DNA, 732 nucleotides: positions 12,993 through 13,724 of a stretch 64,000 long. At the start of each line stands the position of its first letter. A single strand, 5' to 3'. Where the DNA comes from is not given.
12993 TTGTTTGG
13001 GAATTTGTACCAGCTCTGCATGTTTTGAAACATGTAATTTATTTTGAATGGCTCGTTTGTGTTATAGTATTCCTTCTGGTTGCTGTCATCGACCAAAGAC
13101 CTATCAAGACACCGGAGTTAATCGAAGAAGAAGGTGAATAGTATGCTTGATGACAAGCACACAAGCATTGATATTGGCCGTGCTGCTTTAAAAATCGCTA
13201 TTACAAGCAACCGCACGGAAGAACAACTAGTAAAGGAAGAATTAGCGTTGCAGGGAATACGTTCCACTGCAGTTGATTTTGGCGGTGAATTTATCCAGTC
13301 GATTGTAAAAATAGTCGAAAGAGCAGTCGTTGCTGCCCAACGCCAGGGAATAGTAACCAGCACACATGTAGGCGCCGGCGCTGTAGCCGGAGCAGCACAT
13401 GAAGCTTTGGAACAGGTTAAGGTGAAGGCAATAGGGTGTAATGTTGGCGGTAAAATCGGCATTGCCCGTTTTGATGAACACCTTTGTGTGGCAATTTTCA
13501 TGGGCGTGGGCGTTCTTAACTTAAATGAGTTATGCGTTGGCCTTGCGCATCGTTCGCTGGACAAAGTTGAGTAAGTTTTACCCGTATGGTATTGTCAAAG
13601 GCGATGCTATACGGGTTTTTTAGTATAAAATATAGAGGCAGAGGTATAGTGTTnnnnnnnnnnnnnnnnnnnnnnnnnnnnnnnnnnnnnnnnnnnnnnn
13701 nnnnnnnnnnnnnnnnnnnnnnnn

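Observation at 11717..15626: HutP-family RNA-binding regulator embedded in an L-serine catabolic operon, followed by an intrinsic terminator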

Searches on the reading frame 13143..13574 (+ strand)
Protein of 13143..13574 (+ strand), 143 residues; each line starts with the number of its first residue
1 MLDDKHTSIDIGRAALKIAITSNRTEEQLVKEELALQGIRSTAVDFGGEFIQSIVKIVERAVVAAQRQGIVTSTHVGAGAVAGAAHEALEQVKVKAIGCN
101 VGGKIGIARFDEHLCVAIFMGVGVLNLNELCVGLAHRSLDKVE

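Call 4: search_protein_families(library=pfam, proteins=[window:13143-13574:+], max_evalue=0.01)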
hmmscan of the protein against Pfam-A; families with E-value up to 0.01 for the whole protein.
window:13143-13574:+ (143 aa): 1 family
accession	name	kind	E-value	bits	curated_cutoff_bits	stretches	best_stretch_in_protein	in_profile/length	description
PF09021.16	HutP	-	3.1e-42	144.3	25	1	11-137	1-128/128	HutP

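Call 7: search_solved_structures(query=window:13143-13574:+, max_evalue=0.01, show_alignments=3)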
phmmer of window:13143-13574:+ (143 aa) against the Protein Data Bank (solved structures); distinct sequences matched with E-value up to 0.01: 0.

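Call 8: search_protein_families(library=ncbifam, proteins=[window:13143-13574:+], max_evalue=0.001)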
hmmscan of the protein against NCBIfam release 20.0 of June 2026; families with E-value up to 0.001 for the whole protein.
window:13143-13574:+ (143 aa): 0 families

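Call 10: search_solved_structures(query=window:13143-13574:+, max_evalue=10, show_alignments=3)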
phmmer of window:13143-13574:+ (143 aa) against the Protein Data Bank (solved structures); distinct sequences matched with E-value up to 10: 1.
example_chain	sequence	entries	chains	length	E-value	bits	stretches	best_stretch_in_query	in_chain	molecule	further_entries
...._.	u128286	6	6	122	0.35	14.4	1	57-113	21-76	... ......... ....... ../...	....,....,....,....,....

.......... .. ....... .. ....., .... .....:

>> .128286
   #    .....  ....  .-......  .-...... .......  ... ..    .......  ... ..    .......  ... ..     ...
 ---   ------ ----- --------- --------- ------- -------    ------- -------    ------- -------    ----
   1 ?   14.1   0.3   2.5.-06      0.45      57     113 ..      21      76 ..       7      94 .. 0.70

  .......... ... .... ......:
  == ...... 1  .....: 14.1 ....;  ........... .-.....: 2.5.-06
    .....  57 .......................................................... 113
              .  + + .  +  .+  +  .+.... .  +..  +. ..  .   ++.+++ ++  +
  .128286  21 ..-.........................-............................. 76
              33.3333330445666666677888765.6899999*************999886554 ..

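Call 11: find_homologous_proteins(query=window:13143-13574:+, max_evalue=0.001)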
Query window:13143-13574:+ (143 aa): 3005 proteins with E <= 0.001 among 3617 candidates; the best 120 are listed.
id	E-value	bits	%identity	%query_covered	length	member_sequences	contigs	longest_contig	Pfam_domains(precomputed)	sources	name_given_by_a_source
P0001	8.8e-80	283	97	100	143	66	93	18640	PF09021.17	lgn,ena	-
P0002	7.8e-77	274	92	100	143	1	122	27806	PF09021.17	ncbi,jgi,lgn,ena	-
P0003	9.2e-77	273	92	100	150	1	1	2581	PF09021.17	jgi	jgi:hypothetical protein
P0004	1.0e-76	273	92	100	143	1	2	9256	PF09021.17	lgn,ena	-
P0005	1.9e-76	272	92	100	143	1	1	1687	PF09021.17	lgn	-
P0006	3.0e-76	272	92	100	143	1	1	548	PF09021.17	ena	-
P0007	3.2e-76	272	92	100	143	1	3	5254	PF09021.17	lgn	-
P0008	4.5e-76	271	91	100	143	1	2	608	PF09021.17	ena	-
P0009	7.6e-76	270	92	100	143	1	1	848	PF09021.17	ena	-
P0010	2.4e-75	269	93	99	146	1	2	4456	PF09021.17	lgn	-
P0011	3.4e-75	268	92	100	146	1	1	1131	PF09021.17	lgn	-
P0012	3.6e-75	268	92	100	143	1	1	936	PF09021.17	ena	-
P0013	6.1e-75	268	92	100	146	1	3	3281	PF09021.17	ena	-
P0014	8.8e-75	267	91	100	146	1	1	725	PF09021.17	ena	-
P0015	1.4e-74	266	91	100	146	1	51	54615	PF09021.17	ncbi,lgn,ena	-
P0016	1.7e-74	266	91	100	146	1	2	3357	PF09021.17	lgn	-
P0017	2.4e-74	266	90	100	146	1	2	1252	PF09021.17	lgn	-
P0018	2.8e-74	265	91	100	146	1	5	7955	PF09021.17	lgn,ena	-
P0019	6.1e-74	264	90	100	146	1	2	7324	PF09021.17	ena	-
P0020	7.1e-74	264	90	100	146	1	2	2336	PF09021.17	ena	-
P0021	7.8e-74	264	90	100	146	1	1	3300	PF09021.17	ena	-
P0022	9.8e-74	264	90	100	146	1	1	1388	PF09021.17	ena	-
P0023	1.5e-73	263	90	100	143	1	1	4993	PF09021.17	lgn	-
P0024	2.2e-73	262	90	100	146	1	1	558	PF09021.17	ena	-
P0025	2.5e-73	262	90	100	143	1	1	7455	PF09021.17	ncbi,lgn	ncbi:MAG: HutP family protein [Acidaminococcaceae bacterium]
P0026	2.2e-70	253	88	99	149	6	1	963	PF09021.17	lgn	-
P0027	3.7e-70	252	88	100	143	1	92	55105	PF09021.17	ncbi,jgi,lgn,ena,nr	ncbi:MAG: HutP family protein [Acholeplasmataceae bacterium]|nr:HutP family protein [Acidaminococcac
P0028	4.0e-70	252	89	97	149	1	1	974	PF09021.17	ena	-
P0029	7.3e-70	251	85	100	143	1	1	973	PF09021.17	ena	-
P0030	5.3e-69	248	82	99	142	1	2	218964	PF09021.17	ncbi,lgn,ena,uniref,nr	ncbi:MAG TPA: HutP family protein [Candidatus Avacidaminococcus intestinavium]|uniref:Hut operon pos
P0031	2.5e-68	246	84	99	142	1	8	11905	PF09021.17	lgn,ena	-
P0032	2.6e-68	246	87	100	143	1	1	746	PF09021.17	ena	-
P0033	1.5e-67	244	84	99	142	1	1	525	PF09021.17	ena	-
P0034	2.6e-66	240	83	99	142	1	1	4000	PF09021.17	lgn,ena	-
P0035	1.0e-65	238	83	96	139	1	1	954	PF09021.17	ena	-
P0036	7.1e-65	235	81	100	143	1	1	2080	PF09021.17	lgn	-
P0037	9.0e-65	235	82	100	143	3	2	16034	PF09021.17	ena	-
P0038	1.2e-64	234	82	100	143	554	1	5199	PF09021.17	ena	-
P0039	5.5e-64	232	84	94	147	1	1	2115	PF09021.17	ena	-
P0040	1.0e-63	231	80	100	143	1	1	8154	PF09021.17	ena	-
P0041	1.7e-63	231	79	100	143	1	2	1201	PF09021.17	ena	-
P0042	2.2e-63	230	83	94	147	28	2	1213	PF09021.17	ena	-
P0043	2.3e-63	230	82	95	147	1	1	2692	PF09021.17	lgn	-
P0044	2.5e-63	230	83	93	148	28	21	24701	PF09021.17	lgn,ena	-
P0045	3.0e-63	230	83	100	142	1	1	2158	PF09021.17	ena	-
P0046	3.5e-63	230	81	96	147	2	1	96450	PF09021.17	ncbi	-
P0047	4.9e-63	229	83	94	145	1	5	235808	PF09021.17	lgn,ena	-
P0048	6.3e-63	229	82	96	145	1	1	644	PF09021.17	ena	-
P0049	6.9e-63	229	83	94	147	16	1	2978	PF09021.17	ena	-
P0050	7.7e-63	228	83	94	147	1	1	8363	PF09021.17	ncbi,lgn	ncbi:MAG: HutP family protein [Phascolarctobacterium sp.]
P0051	9.6e-63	228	78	96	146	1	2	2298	PF09021.17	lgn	-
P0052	1.1e-62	228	85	93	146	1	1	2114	PF09021.17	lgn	-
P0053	1.1e-62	228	81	93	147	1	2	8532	PF09021.17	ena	-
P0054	1.4e-62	228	80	97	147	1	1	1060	PF09021.17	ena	-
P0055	1.4e-62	228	84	93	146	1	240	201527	PF09021.17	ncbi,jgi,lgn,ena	-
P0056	1.6e-62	227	78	99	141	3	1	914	PF09021.17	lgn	-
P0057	1.6e-62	227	82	94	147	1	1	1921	PF09021.17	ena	-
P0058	1.7e-62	227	80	97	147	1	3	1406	PF09021.17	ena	-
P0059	1.8e-62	227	81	94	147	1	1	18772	PF09021.17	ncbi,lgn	ncbi:MAG: HutP family protein [Phascolarctobacterium sp.]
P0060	2.0e-62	227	78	100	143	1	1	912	PF09021.17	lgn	-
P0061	2.1e-62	227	81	95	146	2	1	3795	PF09021.17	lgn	-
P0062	2.3e-62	227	80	97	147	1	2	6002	PF09021.17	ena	-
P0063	3.2e-62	226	80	96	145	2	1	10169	PF09021.17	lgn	-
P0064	3.3e-62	226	82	94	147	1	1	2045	PF09021.17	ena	-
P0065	3.4e-62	226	82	94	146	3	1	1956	PF09021.17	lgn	-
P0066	3.5e-62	226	84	93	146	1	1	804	PF09021.17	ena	-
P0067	3.6e-62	226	81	93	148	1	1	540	PF09021.17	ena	-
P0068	3.7e-62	226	78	100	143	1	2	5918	PF09021.17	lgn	-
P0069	3.9e-62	226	81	100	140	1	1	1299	PF09021.17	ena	-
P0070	4.2e-62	226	83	93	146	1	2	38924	PF09021.17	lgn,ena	-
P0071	4.3e-62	226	78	97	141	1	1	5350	PF09021.17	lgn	-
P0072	5.1e-62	226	80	93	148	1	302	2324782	PF09021.17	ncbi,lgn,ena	-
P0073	5.1e-62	226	80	97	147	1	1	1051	PF09021.17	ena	-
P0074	5.4e-62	226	83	93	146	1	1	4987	PF09021.17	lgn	-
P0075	5.5e-62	226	81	97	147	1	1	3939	PF09021.17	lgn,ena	-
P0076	5.7e-62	226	80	97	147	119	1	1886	PF09021.17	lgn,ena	-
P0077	6.1e-62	226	82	93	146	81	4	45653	PF09021.17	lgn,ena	-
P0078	8.0e-62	225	83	93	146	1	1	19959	PF09021.17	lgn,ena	-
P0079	8.5e-62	225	82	94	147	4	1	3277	PF09021.17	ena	-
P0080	9.2e-62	225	80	93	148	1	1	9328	PF09021.17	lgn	-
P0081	9.4e-62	225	80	93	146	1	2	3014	PF09021.17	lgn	-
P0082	9.6e-62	225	77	99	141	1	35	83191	PF09021.17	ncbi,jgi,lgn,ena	-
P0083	1.3e-61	225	83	93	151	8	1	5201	PF09021.17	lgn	-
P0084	1.4e-61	224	80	97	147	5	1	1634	PF09021.17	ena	-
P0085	1.4e-61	224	83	93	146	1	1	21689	PF09021.17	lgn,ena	-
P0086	1.5e-61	224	83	93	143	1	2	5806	PF09021.17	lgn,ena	-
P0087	1.5e-61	224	80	93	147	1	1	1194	PF09021.17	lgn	-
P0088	1.5e-61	224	81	93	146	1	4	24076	PF09021.17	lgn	-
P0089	1.6e-61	224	83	93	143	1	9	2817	PF09021.17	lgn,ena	-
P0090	1.6e-61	224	83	93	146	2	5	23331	PF09021.17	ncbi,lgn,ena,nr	ncbi:MAG: HutP family protein [Phascolarctobacterium sp.]|nr:HutP family protein [Phascolarctobacter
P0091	1.6e-61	224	84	92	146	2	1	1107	PF09021.17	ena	-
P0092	1.7e-61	224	80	100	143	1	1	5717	PF09021.17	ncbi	-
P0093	1.7e-61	224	80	97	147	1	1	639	PF09021.17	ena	-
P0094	1.7e-61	224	83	93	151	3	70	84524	PF09021.17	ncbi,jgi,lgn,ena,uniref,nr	ncbi:HutP family protein [uncultured Phascolarctobacterium sp.]|uniref:HutP family protein n=1 Tax=u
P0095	1.8e-61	224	80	100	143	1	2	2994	PF09021.17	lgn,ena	-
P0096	1.8e-61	224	80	93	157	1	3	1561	PF09021.17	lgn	-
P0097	1.9e-61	224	83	93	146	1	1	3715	PF09021.17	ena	-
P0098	1.9e-61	224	82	93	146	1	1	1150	PF09021.17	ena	-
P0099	2.0e-61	224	79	97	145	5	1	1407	PF09021.17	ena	-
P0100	2.1e-61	224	80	97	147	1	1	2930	PF09021.17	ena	-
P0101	2.2e-61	224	83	93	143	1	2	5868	PF09021.17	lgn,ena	-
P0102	2.4e-61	224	83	93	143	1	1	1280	PF09021.17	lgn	-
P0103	2.4e-61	224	79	97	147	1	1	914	PF09021.17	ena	-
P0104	2.6e-61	223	79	97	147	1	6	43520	PF09021.17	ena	-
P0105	2.7e-61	223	82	93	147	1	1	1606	PF09021.17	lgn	-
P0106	2.9e-61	223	80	97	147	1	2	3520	PF09021.17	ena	-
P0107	3.1e-61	223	83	93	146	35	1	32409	PF09021.17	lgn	-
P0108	3.1e-61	223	79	93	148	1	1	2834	PF09021.17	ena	-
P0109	3.3e-61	223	82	93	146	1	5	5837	PF09021.17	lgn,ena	-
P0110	3.4e-61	223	80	93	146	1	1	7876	PF09021.17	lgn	-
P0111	3.6e-61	223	79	97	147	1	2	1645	PF09021.17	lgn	-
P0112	3.7e-61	223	79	97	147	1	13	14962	PF09021.17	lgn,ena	-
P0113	3.7e-61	223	78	97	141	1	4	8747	PF09021.17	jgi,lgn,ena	-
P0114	3.8e-61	223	80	93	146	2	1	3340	PF09021.17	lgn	-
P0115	4.1e-61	223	81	93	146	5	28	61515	PF09021.17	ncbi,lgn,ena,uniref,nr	ncbi:HutP family protein [uncultured Phascolarctobacterium sp.]|uniref:HutP family protein n=1 Tax=u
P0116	4.1e-61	223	83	93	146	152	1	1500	PF09021.17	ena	-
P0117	4.2e-61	223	77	99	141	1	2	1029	PF09021.17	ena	-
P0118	4.2e-61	223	79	97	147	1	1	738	PF09021.17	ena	-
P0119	4.4e-61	223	81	93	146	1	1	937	PF09021.17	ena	-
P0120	4.5e-61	223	82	93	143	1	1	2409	PF09021.17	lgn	-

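Call 19: find_encoding_contigs(protein=P0072, flank=6000, max_places=3)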
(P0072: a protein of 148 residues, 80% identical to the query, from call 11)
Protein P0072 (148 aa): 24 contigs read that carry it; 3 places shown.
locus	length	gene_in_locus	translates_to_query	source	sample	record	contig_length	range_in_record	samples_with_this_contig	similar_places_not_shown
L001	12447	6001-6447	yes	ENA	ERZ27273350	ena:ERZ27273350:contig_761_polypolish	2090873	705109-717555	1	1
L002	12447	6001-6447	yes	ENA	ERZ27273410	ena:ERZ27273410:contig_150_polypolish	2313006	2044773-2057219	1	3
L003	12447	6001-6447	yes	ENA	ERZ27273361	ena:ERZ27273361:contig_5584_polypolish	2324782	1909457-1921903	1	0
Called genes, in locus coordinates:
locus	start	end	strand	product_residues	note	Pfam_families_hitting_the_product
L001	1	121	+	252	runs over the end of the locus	PF00005:ABC_tran, PF02463:SMC_N (faint), PF13304:AAA_21 (weak)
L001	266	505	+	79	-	PF13192:Thioredoxin_3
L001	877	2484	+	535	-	PF02690:Na_Pi_cotrans, PF01895:PhoU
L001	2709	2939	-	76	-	-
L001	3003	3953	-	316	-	PF01544:CorA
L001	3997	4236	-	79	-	PF12637:TSCPD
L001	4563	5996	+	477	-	PF00474:SSF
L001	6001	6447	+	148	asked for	PF09021:HutP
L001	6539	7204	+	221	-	PF03315:SDH_beta, PF01842:ACT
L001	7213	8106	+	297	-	PF03313:SDH_alpha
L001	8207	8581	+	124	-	PF01042:Ribonuc_L-PSP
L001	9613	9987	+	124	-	-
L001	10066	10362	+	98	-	-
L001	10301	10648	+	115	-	-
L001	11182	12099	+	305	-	PF02899:Phage_int_SAM_1 (weak), PF13102:Phage_int_SAM_5 (faint), PF13495:Phage_int_SAM_4 (weak), PF00589:Phage_integrase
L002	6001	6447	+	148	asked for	PF09021:HutP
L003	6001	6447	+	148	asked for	PF09021:HutP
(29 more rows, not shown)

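Call 22: search_protein_representatives(protein=window:13143-13574:+)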
Query: 143 residues. Proteins with E-value up to 0.001 (for the whole library): 235; up to 1e-10: 134; up to 1e-30: 9. The best 150 are listed.
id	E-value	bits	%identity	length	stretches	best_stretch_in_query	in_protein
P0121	1.1e-43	164.8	61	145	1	6-139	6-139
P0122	1.3e-39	151.7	51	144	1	5-141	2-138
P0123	4.9e-38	146.6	76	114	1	1-100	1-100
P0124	1.2e-36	142.0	83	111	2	83-140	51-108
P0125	2.2e-36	141.2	79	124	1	7-100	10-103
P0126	3.7e-36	140.5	55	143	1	8-137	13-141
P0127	3.2e-32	127.8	44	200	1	3-141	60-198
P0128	4.9e-31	123.9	80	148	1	1-82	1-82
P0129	7.3e-31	123.4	64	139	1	5-107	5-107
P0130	2.5e-30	121.6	74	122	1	7-100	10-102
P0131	1.4e-29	119.3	74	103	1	1-82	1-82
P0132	1.4e-29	119.2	63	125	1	6-122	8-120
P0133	2.0e-29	118.7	56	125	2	80-139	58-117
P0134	3.6e-29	117.9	41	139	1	9-139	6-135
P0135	4.0e-29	117.7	44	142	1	11-138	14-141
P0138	1.5e-27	112.7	42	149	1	7-140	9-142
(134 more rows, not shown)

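Call 25: search_solved_structures(query=A1, max_evalue=1, show_alignments=2)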
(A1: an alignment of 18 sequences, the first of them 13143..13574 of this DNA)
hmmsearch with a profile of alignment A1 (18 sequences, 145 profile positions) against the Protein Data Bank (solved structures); distinct sequences matched with E-value up to 1: 1.
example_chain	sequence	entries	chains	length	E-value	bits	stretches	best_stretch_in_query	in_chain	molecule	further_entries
4ok9_A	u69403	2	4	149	5.6e-05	26.2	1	7-137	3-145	Hut operon positive regulatory protein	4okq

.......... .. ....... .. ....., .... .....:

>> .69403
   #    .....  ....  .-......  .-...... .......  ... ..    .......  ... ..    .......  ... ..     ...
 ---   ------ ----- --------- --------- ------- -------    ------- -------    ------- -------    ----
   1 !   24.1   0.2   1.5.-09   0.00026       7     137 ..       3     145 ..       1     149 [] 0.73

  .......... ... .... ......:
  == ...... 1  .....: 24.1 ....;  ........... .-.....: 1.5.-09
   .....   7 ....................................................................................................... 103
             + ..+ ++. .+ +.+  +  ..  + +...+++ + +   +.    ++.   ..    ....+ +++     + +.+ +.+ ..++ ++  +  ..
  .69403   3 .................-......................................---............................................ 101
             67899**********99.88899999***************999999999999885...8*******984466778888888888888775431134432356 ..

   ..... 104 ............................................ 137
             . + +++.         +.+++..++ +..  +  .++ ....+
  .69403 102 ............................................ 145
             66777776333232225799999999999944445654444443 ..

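Call 28: find_related_loci(query=A2, collection=genome_contigs, flank=6000)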
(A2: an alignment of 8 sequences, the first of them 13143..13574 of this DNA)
Query A2 (143 aa) in genome_contigs; peptide patterns used: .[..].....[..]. (x = any residue, [..] = any of these).
600 stretches matched a pattern (row limit reached: there are more); 588 encode a relative of the query (tblastn E <= 1e-3); the best 80 are kept; 80 distinct loci.
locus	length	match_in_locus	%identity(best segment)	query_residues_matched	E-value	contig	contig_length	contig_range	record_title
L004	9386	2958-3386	97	1-143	5e-86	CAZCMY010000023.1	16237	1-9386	MAG TPA_asm: uncultured Acidaminococcales bacterium isolate binchicken_co158_92 genome assembly, contig: NODE_3140_lengt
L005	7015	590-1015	82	2-143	2e-75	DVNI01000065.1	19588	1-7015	MAG TPA_asm: Candidatus Avacidaminococcus intestinavium isolate CHK160-1198 CHK160__C128694_L19588_ERR2241953, whole gen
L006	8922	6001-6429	88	1-143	5e-70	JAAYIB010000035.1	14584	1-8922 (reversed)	MAG: Acholeplasmataceae bacterium isolate AS09scLD_54 69147_AS09, whole genome shotgun sequence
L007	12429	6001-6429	76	1-143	1e-65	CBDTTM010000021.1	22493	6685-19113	MAG TPA_asm: uncultured Selenomonadaceae bacterium isolate SRR7614695_binner23_Refined_116 genome assembly, contig: ERZ2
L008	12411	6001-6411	77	7-143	7e-64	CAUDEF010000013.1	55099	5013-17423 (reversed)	MAG TPA_asm: uncultured Phascolarctobacterium sp. isolate ERR9578189_bin.14_MetaWRAP_v1.3_MAG genome assembly, contig: E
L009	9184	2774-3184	82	3-139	5e-63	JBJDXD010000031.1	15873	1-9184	MAG: Phascolarctobacterium sp. isolate SARD11_bin.025 NODE_1775_length_15873_cov_7.411873, whole genome shotgun sequence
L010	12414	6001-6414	80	2-139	7e-62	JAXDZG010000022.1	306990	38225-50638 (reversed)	MAG: Phascolarctobacterium sp. isolate SUG3079 k141_39182, whole genome shotgun sequence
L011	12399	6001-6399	82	7-139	9e-62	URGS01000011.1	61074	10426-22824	uncultured Phascolarctobacterium sp. isolate UMGS983 genome assembly, contig: NODE_231_length_61074_cov_6.544519, whole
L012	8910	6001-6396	86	8-139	1e-61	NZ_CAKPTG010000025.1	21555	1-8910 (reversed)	MAG: uncultured Phascolarctobacterium sp. isolate REFINED_METABAT215_TOP10_CONTIGS_1500_ASSEMBLY_K77_MERGED__Hadza_MoBio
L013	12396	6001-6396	86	8-139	1e-61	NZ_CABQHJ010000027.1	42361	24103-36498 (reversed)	MAG: uncultured Phascolarctobacterium sp. isolate MGYG-HGUT-00591, whole genome shotgun sequence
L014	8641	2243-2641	83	7-139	2e-61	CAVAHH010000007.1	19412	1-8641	bacterium isolate H07605-L1_cleanbin_000016 genome assembly, contig: Spades_H07605-L1_contig_952, whole genome shotgun s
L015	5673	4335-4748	80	2-139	3e-61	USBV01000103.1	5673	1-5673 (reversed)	uncultured Phascolarctobacterium sp. isolate UMGS1568 genome assembly, contig: NODE_4650_length_5673_cov_1.927554, whole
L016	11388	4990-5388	85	7-139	6e-61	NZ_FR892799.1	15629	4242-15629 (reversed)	Phascolarctobacterium succinatutens CAG:287, whole genome shotgun sequence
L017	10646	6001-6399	83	7-139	7e-61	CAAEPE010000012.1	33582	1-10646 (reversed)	MAG TPA_asm: uncultured Phascolarctobacterium sp., isolate HGM14017, WGS project CAAEPE010000000 data, contig: ERS537369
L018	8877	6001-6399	85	7-139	6e-61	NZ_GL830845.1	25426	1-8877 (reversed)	Phascolarctobacterium succinatutens YIT 12067 Scfld2, whole genome shotgun sequence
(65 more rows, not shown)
